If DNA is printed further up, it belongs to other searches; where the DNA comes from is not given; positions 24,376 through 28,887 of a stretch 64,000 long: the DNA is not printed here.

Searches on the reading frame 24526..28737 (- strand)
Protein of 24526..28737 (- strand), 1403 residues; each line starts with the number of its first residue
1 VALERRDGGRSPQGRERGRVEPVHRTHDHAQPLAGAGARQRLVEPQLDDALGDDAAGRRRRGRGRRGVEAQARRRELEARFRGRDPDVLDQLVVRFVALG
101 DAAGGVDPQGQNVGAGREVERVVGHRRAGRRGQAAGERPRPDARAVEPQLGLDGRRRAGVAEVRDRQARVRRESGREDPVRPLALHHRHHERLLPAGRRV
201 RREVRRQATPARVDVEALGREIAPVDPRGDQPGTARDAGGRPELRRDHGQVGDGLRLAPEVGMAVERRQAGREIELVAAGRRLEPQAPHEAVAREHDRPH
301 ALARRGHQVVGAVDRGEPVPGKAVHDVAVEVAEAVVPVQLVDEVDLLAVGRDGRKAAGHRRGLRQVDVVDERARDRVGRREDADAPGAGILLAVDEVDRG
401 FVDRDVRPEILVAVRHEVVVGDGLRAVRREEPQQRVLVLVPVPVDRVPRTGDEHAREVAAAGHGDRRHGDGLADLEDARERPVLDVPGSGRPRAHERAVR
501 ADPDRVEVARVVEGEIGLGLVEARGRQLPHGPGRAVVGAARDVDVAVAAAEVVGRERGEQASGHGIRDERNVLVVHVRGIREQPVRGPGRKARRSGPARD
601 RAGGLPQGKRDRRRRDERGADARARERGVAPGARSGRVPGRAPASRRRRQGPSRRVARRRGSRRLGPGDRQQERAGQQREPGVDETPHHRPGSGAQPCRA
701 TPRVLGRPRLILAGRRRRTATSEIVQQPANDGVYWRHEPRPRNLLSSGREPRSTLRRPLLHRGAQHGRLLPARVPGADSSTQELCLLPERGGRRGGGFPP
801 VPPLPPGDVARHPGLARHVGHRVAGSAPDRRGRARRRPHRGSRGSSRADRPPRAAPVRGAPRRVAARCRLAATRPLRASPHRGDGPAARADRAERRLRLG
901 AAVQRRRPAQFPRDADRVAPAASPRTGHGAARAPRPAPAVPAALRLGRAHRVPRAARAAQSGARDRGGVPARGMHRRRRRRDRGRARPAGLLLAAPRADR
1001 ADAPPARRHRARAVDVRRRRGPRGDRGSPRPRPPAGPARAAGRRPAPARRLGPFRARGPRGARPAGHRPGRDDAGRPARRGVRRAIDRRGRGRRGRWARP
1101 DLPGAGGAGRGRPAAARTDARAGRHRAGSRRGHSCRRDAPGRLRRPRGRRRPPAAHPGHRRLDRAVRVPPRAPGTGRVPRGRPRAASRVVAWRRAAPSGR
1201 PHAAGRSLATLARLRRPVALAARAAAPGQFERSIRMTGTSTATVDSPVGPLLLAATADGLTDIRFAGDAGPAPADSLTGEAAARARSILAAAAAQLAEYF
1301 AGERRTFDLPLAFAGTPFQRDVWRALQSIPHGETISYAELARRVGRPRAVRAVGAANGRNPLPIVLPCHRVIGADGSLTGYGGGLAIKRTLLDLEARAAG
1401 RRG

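Call 51: search_protein_families(library=pfam, proteins=[window:24526-28737:-], max_evalue=0.00001)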
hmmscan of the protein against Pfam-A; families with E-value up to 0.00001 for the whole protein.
window:24526-28737:- (1403 aa): 2 families
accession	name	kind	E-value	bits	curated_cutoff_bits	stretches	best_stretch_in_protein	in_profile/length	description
PF01035.26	DNA_binding_1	-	3.3e-34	117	27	1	1317-1396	1-80/81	6-O-methylguanine DNA methyltransferase, DNA binding domain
PF02870.21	Methyltransf_1N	-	1.4e-09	38.8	21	1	1242-1312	4-70/71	6-O-methylguanine DNA methyltransferase, ribonuclease-like domain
